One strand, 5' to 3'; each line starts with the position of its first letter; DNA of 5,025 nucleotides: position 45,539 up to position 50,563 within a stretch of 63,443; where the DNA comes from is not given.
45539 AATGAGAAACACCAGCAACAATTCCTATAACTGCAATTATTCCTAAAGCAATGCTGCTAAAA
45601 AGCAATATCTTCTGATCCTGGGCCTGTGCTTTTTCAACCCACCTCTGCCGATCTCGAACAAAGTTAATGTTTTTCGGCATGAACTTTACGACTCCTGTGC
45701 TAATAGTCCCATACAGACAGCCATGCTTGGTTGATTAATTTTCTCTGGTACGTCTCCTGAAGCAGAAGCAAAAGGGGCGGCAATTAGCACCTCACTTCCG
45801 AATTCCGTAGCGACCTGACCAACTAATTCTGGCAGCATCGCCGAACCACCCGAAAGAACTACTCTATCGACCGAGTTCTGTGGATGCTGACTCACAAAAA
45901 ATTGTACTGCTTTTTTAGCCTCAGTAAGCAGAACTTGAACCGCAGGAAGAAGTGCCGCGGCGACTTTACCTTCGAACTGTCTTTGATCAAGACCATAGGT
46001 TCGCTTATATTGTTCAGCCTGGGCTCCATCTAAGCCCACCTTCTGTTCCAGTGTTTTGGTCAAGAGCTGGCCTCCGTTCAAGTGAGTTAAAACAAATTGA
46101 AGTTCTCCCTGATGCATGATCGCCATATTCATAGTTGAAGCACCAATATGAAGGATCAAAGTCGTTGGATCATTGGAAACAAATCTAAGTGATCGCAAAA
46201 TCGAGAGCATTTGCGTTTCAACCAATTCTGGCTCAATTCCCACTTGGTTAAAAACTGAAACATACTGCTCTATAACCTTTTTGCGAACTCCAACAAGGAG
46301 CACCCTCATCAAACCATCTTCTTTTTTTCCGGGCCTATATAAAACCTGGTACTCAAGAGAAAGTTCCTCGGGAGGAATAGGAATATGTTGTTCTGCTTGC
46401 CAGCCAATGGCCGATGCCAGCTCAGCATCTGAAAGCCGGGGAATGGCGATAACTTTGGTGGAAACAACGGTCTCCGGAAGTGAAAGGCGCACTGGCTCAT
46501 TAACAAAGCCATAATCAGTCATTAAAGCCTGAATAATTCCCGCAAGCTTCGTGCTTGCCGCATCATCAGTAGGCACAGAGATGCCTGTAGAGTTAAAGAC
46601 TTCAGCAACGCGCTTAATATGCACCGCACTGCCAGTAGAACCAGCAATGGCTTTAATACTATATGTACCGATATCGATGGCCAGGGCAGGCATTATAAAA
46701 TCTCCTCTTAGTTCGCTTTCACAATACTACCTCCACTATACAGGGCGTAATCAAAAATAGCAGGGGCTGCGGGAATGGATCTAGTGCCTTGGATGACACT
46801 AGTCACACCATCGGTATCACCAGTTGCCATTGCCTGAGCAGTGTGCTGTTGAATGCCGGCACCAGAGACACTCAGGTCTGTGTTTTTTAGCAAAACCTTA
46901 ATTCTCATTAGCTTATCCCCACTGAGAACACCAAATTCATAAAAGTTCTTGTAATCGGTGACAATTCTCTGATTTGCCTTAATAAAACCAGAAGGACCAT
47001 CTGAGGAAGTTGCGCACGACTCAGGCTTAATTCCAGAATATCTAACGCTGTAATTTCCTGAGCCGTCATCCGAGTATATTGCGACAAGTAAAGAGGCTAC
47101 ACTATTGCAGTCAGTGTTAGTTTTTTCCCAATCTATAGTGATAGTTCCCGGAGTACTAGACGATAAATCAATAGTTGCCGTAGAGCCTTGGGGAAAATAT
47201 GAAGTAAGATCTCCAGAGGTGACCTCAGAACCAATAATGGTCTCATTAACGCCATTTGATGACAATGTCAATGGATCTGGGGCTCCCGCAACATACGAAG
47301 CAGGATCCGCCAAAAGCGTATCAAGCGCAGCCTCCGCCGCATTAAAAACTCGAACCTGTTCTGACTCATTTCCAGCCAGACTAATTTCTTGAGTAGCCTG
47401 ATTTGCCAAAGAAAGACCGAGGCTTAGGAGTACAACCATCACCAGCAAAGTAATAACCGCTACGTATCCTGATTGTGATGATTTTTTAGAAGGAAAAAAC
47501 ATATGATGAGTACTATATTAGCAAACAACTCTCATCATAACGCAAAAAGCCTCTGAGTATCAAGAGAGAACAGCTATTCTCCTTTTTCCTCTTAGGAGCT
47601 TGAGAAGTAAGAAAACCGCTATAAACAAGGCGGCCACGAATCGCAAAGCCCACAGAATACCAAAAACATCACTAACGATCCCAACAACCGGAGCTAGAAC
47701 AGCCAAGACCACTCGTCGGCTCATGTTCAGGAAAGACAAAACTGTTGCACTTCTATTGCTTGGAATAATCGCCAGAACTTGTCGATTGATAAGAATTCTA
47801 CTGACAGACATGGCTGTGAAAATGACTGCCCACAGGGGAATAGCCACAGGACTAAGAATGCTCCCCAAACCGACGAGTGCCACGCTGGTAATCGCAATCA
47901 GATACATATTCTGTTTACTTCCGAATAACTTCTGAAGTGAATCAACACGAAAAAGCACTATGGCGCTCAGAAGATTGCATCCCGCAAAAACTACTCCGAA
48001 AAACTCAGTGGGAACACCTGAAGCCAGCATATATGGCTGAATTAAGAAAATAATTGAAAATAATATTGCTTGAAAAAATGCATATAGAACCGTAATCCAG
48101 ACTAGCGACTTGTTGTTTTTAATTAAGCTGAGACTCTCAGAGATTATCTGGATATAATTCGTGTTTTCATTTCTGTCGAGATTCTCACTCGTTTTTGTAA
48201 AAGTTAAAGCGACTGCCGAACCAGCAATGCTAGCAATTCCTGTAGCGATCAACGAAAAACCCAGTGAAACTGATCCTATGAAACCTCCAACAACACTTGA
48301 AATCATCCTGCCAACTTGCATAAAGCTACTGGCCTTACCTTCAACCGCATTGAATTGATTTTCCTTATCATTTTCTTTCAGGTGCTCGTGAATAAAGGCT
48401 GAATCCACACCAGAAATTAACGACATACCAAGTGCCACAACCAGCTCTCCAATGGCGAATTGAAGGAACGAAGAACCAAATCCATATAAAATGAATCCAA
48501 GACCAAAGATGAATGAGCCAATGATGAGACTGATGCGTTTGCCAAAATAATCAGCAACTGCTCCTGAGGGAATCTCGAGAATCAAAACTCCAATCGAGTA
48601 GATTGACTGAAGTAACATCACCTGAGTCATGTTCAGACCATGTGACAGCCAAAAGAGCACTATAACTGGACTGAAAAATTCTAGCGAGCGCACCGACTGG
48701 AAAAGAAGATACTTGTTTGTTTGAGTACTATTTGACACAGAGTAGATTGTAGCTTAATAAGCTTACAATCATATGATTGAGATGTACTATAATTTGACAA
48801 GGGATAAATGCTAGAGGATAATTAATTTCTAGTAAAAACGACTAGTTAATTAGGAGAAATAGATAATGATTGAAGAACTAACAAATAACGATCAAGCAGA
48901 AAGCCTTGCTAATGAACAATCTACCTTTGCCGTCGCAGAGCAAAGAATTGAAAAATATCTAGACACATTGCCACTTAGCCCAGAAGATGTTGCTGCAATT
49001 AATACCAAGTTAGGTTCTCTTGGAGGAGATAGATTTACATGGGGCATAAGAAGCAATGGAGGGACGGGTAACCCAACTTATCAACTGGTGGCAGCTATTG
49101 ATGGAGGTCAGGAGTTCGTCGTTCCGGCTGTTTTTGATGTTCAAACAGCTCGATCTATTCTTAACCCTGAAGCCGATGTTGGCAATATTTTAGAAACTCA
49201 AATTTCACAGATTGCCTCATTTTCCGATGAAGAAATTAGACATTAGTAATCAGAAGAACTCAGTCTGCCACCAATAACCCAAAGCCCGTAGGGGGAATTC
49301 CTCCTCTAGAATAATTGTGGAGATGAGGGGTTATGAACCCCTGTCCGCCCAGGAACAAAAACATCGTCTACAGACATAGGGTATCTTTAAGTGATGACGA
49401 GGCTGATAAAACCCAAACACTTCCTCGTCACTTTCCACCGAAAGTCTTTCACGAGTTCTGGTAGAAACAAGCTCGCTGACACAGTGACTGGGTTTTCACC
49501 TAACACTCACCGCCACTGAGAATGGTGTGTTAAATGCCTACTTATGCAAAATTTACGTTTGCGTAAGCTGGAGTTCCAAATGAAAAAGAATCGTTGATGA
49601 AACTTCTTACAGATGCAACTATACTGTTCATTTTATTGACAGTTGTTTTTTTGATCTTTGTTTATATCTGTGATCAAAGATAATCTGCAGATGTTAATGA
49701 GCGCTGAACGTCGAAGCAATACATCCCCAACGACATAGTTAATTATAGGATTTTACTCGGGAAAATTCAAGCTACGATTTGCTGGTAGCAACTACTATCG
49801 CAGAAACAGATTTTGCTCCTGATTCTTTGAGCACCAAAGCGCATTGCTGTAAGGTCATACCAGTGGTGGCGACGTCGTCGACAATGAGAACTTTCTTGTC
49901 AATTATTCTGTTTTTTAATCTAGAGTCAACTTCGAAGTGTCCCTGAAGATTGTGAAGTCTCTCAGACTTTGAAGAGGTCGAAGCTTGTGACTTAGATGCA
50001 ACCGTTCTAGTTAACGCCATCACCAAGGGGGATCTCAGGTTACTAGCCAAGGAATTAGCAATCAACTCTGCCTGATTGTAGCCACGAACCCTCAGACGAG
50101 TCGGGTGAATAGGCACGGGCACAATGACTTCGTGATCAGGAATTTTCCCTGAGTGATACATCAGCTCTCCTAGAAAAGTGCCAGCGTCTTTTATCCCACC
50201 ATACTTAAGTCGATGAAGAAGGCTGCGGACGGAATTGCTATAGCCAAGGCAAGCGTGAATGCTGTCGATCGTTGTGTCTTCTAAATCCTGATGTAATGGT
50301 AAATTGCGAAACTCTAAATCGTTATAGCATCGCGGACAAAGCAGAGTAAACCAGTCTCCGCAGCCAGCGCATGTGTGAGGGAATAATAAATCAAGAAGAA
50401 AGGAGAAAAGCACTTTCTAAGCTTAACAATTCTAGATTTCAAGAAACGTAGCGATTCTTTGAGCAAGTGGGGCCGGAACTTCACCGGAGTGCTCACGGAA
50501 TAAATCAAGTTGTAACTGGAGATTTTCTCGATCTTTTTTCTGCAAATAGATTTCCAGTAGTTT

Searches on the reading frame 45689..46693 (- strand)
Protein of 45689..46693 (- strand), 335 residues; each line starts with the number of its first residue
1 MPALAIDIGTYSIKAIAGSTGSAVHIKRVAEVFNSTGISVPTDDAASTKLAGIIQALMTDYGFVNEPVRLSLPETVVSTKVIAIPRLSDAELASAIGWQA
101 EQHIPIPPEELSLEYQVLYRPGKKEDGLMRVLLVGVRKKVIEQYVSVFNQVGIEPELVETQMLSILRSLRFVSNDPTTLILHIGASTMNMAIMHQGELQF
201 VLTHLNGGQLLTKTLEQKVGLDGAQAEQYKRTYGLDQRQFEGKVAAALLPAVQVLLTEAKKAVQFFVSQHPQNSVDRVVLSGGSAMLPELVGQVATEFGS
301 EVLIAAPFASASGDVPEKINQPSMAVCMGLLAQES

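Call 54: search_protein_families(library=pfam, proteins=[window:45689-46693:-], max_evalue=0.0001)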
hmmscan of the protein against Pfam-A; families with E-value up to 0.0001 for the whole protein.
window:45689-46693:- (335 aa): 4 families
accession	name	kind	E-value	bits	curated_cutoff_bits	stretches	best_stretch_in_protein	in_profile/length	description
PF11104.14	PilM_2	-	7.1e-43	147.3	27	1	6-312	2-312/340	Type IV pilus assembly protein PilM;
PF14450.12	FtsA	-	3e-09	37.7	31.8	1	181-329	3-127/127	Cell division protein FtsA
PF25216.1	Volactin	-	5.6e-06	26.5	35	0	145-286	137-279/321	Volactin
PF08841.16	DDR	-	6.9e-05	22.5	24.6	0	174-232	131-190/328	Diol dehydratase reactivase ATPase-like domain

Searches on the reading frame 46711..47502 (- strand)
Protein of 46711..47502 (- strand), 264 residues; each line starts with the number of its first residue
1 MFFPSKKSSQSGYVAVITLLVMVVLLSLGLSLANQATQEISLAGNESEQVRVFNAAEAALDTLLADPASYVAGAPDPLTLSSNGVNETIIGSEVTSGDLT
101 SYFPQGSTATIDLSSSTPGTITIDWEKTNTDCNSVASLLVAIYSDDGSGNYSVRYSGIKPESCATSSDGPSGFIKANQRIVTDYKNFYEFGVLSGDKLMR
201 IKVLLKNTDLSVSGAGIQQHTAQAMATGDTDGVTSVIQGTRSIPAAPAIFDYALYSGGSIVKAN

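Call 54: search_protein_families(library=pfam, proteins=[window:46711-47502:-], max_evalue=0.0001)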
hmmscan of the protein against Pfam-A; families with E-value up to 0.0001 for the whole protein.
window:46711-47502:- (264 aa): 1 family
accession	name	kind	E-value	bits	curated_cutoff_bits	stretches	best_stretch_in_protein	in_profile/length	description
PF14341.11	PilX_N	-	3e-05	24.3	25.5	1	16-60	6-50/51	PilX N-terminal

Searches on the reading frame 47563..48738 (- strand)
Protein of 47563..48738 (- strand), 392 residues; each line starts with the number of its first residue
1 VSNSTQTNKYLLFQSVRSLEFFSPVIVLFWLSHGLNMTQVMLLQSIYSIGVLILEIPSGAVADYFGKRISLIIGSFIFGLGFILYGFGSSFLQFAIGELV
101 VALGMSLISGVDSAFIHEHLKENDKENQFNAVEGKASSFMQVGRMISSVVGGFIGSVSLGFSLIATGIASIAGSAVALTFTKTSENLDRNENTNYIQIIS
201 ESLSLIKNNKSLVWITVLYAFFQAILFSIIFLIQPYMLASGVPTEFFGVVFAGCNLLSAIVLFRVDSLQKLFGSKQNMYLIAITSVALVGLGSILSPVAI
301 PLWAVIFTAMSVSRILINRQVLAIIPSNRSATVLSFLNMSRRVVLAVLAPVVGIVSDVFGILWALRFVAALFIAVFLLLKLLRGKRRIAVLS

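Call 54: search_protein_families(library=pfam, proteins=[window:47563-48738:-], max_evalue=0.0001)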
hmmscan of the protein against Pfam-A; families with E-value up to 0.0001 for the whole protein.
window:47563-48738:- (392 aa): 1 family
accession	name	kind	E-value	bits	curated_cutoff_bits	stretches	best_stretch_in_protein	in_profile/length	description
PF07690.21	MFS_1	-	6.1e-24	85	33.4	1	21-346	14-344/347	Major Facilitator Superfamily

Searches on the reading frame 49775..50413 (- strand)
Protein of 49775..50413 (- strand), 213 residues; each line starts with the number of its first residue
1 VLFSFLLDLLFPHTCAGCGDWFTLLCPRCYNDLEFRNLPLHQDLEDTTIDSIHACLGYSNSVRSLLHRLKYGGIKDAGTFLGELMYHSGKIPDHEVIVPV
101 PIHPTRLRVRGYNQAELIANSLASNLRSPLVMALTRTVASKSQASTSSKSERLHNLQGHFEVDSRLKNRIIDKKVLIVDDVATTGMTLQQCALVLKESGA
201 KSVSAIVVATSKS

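Call 54: search_protein_families(library=pfam, proteins=[window:49775-50413:-], max_evalue=0.0001)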
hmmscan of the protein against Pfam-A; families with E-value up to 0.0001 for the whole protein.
window:49775-50413:- (213 aa): 2 families
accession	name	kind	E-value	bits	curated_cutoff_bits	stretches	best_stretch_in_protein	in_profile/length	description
PF00156.33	Pribosyltran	-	2.8e-11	43.4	26.3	1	116-210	41-125/158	Phosphoribosyl transferase domain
PF18912.6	DZR_2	-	4.9e-05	23.5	27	1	6-38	1-36/56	Double zinc ribbon domain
